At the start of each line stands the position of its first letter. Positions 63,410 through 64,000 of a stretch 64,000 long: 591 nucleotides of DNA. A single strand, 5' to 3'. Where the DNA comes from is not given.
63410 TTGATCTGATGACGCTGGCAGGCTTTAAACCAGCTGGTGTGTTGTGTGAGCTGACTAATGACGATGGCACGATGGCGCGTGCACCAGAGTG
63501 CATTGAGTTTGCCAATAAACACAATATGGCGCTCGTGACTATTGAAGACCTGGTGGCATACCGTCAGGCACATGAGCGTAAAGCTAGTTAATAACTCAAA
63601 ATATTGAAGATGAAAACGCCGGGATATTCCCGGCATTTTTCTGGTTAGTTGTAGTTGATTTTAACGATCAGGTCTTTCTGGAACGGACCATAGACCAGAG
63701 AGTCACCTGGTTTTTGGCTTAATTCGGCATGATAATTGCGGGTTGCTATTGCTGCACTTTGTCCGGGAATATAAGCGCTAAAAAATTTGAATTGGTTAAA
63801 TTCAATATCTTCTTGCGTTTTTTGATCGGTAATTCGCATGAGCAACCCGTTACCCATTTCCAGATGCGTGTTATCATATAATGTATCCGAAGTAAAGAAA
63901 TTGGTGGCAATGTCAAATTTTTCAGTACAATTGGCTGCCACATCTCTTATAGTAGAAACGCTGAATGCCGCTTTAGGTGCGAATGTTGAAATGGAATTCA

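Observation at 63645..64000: Unrecognised AT-rich gene running off the window end downstream of ribB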

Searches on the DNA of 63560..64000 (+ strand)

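Call 3: search_dna_similar(query=window:63560-64000:+, collection=ecoli_genomes, mode=near, max_rows=20, rows=spread)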
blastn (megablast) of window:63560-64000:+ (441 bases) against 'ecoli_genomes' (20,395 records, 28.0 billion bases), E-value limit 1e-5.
Records with a match: 118; places in all: 118; records where one place covers at least 80% of the query: 118.
Genomes with a match: 118 of 5426; with a place that covers at least 80% of the query: 118. Places per genome that has any: lowest 1, median 1, highest 1. On chromosomes: 118 places; on plasmids: 0.
Best place of each record, by identity: >=99% 1; 80-90% 113; 60-80% 4.
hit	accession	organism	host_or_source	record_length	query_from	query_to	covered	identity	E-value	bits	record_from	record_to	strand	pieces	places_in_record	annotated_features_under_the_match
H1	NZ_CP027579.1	Escherichia coli strain 2013C-4282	Homo sapiens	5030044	1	441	100%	100.0%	0e+0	815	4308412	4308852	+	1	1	hypothetical protein | ribB: 3,4-dihydroxy-2-butanone-4-phosphate synthase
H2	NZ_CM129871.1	Escherichia coli strain PCP07014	seawater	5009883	1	440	100%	85.5%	7e-126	459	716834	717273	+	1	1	hypothetical protein | ribB: 3,4-dihydroxy-2-butanone-4-phosphate synthase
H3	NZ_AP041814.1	Escherichia coli O166:H15 strain JNE21-009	Homo sapiens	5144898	1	440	100%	85.5%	7e-126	459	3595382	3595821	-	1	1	hypothetical protein | ribB: 3,4-dihydroxy-2-butanone-4-phosphate synthase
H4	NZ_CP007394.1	Escherichia coli strain ST2747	-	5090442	1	440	100%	85.3%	3e-124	453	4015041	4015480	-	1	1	pilus protein | ribB: 3,4-dihydroxy-2-butanone-4-phosphate synthase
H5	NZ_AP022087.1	Escherichia coli strain WP4-S18-ESBL-07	-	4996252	1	440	100%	85.3%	3e-124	453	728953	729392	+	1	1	hypothetical protein | ribB: 3,4-dihydroxy-2-butanone-4-phosphate synthase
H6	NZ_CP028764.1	Escherichia coli strain A10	wood-wren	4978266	1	440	100%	85.3%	3e-124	453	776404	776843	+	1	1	hypothetical protein | ribB: 3,4-dihydroxy-2-butanone-4-phosphate synthase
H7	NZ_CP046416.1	Escherichia coli strain LZYWN_4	swine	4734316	1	440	100%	85.3%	3e-124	453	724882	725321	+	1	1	hypothetical protein | ribB: 3,4-dihydroxy-2-butanone-4-phosphate synthase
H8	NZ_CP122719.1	Escherichia coli strain ETEC1748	Sus scrofa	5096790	1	440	100%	85.3%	3e-124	453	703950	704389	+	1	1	pilus assembly protein | ribB: 3,4-dihydroxy-2-butanone-4-phosphate synthase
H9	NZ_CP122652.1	Escherichia coli strain ETEC4075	Sus scrofa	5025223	1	440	100%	85.3%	3e-124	453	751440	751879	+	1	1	pilus assembly protein | ribB: 3,4-dihydroxy-2-butanone-4-phosphate synthase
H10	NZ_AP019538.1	Escherichia coli strain THO-008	Homo sapiens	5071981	1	440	100%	85.3%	3e-124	453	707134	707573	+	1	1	pilus protein | ribB: 3,4-dihydroxy-2-butanone-4-phosphate synthase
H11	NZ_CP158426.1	Escherichia coli strain NRZ14408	Homo sapiens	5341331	1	440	100%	85.3%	3e-124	453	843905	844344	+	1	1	pilus protein | ribB: 3,4-dihydroxy-2-butanone-4-phosphate synthase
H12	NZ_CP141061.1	Escherichia coli strain KE55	Homo sapiens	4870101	1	440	100%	85.3%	3e-124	453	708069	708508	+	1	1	pilus protein | ribB: 3,4-dihydroxy-2-butanone-4-phosphate synthase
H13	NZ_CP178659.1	Escherichia coli strain VTB96933v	Chicken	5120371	1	440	100%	85.3%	3e-124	453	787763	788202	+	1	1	hypothetical protein | ribB: 3,4-dihydroxy-2-butanone-4-phosphate synthase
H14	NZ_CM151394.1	Escherichia coli strain M114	Burramys parvus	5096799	1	440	100%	85.3%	3e-124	453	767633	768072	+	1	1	hypothetical protein | ribB: 3,4-dihydroxy-2-butanone-4-phosphate synthase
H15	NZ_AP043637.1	Escherichia coli strain AST262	Homo sapiens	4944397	1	440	100%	85.3%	3e-124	453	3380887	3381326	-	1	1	pilus assembly protein | ribB: 3,4-dihydroxy-2-butanone-4-phosphate synthase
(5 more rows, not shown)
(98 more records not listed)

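Call 5: get_annotated_region(hit=H1, flank=14000)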
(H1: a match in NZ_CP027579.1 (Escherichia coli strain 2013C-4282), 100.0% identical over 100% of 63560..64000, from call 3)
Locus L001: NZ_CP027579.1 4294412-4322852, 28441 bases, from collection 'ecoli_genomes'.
description: Escherichia coli strain 2013C-4282 chromosome, complete genome
organism: Escherichia coli strain 2013C-4282 (NCBI taxid 562)
replicon: chromosome; assembly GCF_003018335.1
host: Homo sapiens; source: stool; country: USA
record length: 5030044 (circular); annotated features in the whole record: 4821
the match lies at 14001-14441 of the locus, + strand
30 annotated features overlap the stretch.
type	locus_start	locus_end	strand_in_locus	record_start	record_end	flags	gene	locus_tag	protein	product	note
CDS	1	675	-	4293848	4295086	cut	cca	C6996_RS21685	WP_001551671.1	fused tRNA nucleotidyltransferase/2',3'-cyclic phosphodiesterase/2' nucleotidase/phosphatase Cca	-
CDS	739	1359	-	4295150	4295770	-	ygiM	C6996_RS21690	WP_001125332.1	TIGR04211 family SH3 domain-containing protein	-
CDS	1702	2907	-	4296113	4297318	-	-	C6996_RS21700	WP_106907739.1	RNA-guided endonuclease InsQ/TnpB family protein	-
CDS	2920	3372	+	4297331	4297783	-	tnpA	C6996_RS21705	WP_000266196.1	IS200/IS605-like element ISEc41 family transposase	-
CDS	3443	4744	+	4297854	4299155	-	ygiF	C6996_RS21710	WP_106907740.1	inorganic triphosphatase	-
CDS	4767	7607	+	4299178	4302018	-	glnE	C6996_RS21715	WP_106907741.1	bifunctional [glutamate--ammonia ligase]-adenylyl-L-tyrosine phosphorylase/[glutamate--ammonia-ligase] adenylyltransferase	-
CDS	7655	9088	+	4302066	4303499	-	hldE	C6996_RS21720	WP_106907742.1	bifunctional D-glycero-beta-D-manno-heptose-7-phosphate kinase/D-glycero-beta-D-manno-heptose 1-phosphate adenylyltransferase HldE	-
CDS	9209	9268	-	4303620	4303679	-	-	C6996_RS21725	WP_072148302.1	type I toxin-antitoxin system Ibs family toxin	-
CDS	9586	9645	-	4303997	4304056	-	-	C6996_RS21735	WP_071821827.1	type I toxin-antitoxin system Ibs family toxin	-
CDS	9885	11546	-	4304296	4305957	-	yqiK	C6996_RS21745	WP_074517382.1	flotillin family protein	-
CDS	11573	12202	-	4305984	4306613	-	yqiJ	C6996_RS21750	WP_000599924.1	OB-fold-containig protein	-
CDS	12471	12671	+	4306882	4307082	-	glgS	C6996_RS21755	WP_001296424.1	cell surface composition regulator GlgS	-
CDS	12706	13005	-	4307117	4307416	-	ubiK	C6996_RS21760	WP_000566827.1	ubiquinone biosynthesis accessory factor UbiK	-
riboswitch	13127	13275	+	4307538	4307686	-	-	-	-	riboswitch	FMN riboswitch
CDS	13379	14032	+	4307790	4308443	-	ribB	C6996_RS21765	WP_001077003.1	3,4-dihydroxy-2-butanone-4-phosphate synthase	-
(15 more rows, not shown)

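Call 15: search_dna_similar(query=L001:14033-19880:+, collection=ecoli_genomes, mode=near, max_rows=30, rows=spread)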
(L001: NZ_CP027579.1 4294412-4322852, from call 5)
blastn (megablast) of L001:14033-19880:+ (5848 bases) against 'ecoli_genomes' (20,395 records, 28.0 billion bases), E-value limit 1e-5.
Records with a match: 994; places in all: 994; records where one place covers at least 80% of the query: 992.
Genomes with a match: 994 of 5426; with a place that covers at least 80% of the query: 992. Places per genome that has any: lowest 1, median 1, highest 1. On chromosomes: 993 places; on plasmids: 1.
Best place of each record, by identity: >=99% 1; 90-95% 115; 80-90% 878.
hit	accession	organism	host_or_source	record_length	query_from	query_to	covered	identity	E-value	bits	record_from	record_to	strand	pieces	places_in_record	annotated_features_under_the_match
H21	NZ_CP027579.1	Escherichia coli strain 2013C-4282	Homo sapiens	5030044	1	5848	100%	100.0%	0e+0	10800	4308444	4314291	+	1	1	fimbria/pilus outer membrane usher protein | hypothetical protein (x2) | fimbrial biogenesis chaperone | fimbrial-like protein | zupT: zinc transporter ZupT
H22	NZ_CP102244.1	Escherichia coli O7:H15 strain ST70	Homo sapiens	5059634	8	5848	100%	90.3%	0e+0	7635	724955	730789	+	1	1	fimbria/pilus outer membrane usher protein | hypothetical protein (x2) | fimbrial biogenesis chaperone | fimbrial-like protein | zupT: zinc transporter ZupT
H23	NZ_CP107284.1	Escherichia coli strain SW4848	Water from a lake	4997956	8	5848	100%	90.2%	0e+0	7624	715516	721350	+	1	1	fimbria/pilus outer membrane usher protein | hypothetical protein (x2) | molecular chaperone | fimbrial-like protein | zupT: zinc transporter ZupT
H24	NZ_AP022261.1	Escherichia coli strain WP8-S18-ESBL-07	-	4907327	8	5848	100%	90.2%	0e+0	7618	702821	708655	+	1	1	fimbria/pilus outer membrane usher protein | pilus assembly protein | fimbrial biogenesis chaperone | fimbrial-like protein | hypothetical protein | and 1 other names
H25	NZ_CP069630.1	Escherichia coli strain ESM2.2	not applicable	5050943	8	5848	100%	89.7%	0e+0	7441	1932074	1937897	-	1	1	fimbria/pilus outer membrane usher protein | pilus protein | fimbrial biogenesis chaperone | fimbrial-like protein | hypothetical protein | and 1 other names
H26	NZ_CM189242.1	Escherichia coli Nissle 1917 strain Nissle 1917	-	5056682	8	5848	100%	89.7%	0e+0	7441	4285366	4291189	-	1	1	fimbria/pilus outer membrane usher protein | pilus protein | fimbrial biogenesis chaperone | fimbrial-like protein | hypothetical protein | and 1 other names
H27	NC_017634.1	Escherichia coli O83:H1 str. NRG 857C strain NRG 857C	-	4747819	8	5848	100%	89.0%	0e+0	7219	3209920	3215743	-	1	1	fimbria/pilus outer membrane usher protein | pilus protein | fimbrial biogenesis chaperone | fimbrial-like protein | hypothetical protein | and 1 other names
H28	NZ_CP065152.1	Escherichia coli O150:H6 strain FEX669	ground chicken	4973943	8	5848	100%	88.8%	0e+0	7136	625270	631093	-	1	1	fimbria/pilus outer membrane usher protein | pilus protein | fimbrial biogenesis chaperone | fimbrial-like protein | hypothetical protein | and 1 other names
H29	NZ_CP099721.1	Escherichia coli strain EC21GDE043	feces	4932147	8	5848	100%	88.7%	0e+0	7114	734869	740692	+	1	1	fimbria/pilus outer membrane usher protein | pilus protein | fimbrial biogenesis chaperone | fimbrial-like protein | hypothetical protein | and 1 other names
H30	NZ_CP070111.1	Escherichia coli strain FDAARGOS_1301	Homo sapiens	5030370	8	5848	100%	88.7%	0e+0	7108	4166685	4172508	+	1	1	fimbria/pilus outer membrane usher protein | fimbrial adhesin | fimbrial biogenesis chaperone | fimbrial-like protein | hypothetical protein | and 1 other names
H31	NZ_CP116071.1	Escherichia coli strain DETEC-S589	ICU staff rectal swab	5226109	8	5848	100%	88.7%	0e+0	7105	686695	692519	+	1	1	fimbria/pilus outer membrane usher protein | pilus protein | molecular chaperone | fimbrial-like protein | hypothetical protein | and 1 other names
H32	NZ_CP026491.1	Escherichia coli strain HS13-1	Homo sapiens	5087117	8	5848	100%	88.7%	0e+0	7103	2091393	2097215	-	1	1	fimbria/pilus outer membrane usher protein | pilus protein | fimbrial biogenesis chaperone | fimbrial-like protein | hypothetical protein | and 1 other names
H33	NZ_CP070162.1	Escherichia coli strain FDAARGOS_1283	Homo sapiens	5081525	8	5848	100%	88.7%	0e+0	7092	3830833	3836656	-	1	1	fimbria/pilus outer membrane usher protein | fimbrial adhesin | fimbrial biogenesis chaperone | fimbrial-like protein | hypothetical protein | and 1 other names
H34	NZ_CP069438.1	Escherichia coli strain FDAARGOS_1260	Homo sapiens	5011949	8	5848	100%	88.5%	0e+0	7031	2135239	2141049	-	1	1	fimbria/pilus outer membrane usher protein | pilus protein | fimbrial biogenesis chaperone | fimbrial-like protein | hypothetical protein | and 1 other names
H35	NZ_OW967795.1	Escherichia coli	Homo sapiens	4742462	8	5848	96%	87.0%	0e+0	6316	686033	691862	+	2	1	fimbria/pilus outer membrane usher protein | pilus protein | fimbrial biogenesis chaperone | fimbrial-like protein | hypothetical protein | and 1 other names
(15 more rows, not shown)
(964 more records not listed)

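Call 16: get_annotated_region(hit=H26, flank=3500)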
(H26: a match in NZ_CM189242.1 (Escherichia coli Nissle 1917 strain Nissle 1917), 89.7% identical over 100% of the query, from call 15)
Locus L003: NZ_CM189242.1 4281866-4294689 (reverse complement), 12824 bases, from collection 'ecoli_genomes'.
description: Escherichia coli Nissle 1917 chromosome, whole genome shotgun sequence
organism: Escherichia coli Nissle 1917 strain Nissle 1917 (NCBI taxid 316435)
replicon: chromosome; assembly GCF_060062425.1
host: -; source: -; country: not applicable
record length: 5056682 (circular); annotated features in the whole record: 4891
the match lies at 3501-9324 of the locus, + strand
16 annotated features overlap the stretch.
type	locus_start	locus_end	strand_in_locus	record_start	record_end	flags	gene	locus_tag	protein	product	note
CDS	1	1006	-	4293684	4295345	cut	yqiK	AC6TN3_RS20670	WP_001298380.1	flotillin family protein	-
CDS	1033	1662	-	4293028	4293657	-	yqiJ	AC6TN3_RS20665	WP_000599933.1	OB-fold-containig protein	-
CDS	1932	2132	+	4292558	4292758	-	glgS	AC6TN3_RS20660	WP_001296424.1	cell surface composition regulator GlgS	-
CDS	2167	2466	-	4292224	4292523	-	ubiK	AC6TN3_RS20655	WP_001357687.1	ubiquinone biosynthesis accessory factor UbiK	-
riboswitch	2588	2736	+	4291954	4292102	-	-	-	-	riboswitch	FMN riboswitch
CDS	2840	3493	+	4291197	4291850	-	ribB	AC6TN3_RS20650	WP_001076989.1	3,4-dihydroxy-2-butanone-4-phosphate synthase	-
CDS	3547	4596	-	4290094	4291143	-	-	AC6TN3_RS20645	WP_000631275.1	pilus protein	-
CDS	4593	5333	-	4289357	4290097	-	-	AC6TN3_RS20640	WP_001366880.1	fimbrial biogenesis chaperone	-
CDS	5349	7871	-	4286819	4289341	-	-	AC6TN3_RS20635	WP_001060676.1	fimbria/pilus outer membrane usher protein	-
CDS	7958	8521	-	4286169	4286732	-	-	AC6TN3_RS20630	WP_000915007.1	fimbrial-like protein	-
CDS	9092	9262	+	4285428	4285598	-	-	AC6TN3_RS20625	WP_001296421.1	hypothetical protein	-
CDS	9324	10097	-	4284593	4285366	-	zupT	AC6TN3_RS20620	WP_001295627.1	zinc transporter ZupT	-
CDS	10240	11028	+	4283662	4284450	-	ygiD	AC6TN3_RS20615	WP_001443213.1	4,5-DOPA-extradiol-dioxygenase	-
CDS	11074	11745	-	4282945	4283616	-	dsbI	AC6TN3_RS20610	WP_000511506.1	protein-disulfide oxidoreductase DsbI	-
CDS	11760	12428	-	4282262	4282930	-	-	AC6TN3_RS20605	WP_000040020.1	thiol:disulfide interchange protein DsbA/DsbL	-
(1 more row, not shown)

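Call 17: get_annotated_region(hit=H22, flank=3500)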
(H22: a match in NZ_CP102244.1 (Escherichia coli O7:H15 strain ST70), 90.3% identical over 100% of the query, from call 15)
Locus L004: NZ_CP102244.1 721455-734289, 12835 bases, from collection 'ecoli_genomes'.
description: Escherichia coli O7:H15 strain ST70 chromosome, complete genome
organism: Escherichia coli O7:H15 strain ST70 (NCBI taxid 2969654)
replicon: chromosome; assembly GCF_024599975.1
host: Homo sapiens; source: blood; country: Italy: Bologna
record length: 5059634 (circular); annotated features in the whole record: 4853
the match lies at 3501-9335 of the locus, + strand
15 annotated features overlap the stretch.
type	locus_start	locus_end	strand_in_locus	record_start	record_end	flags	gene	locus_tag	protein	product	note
CDS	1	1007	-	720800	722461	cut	yqiK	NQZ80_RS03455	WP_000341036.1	flotillin family protein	-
CDS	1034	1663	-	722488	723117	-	yqiJ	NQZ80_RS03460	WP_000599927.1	OB-fold-containig protein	-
CDS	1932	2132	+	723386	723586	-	glgS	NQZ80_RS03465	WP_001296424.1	cell surface composition regulator GlgS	-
CDS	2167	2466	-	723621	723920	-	ubiK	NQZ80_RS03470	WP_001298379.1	ubiquinone biosynthesis accessory factor UbiK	-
riboswitch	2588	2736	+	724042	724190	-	-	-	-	riboswitch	FMN riboswitch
CDS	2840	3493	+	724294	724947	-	ribB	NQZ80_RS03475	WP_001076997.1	3,4-dihydroxy-2-butanone-4-phosphate synthase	-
CDS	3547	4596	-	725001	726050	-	-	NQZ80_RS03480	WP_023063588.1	hypothetical protein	-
CDS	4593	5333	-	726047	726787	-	-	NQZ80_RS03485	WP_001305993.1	fimbrial biogenesis chaperone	-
CDS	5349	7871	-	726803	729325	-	-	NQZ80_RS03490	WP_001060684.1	fimbria/pilus outer membrane usher protein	-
CDS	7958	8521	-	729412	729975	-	-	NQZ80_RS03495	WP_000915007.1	fimbrial-like protein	-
CDS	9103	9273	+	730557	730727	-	-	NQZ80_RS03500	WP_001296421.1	hypothetical protein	-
CDS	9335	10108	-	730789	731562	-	zupT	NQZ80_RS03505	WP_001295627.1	zinc transporter ZupT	-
CDS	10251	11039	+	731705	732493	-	ygiD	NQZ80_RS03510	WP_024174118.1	4,5-DOPA dioxygenase extradiol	-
CDS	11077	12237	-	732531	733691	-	ygiC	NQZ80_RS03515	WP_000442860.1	glutathionylspermidine synthase family protein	-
CDS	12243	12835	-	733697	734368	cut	ygiB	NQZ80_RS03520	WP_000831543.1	DUF1190 family protein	-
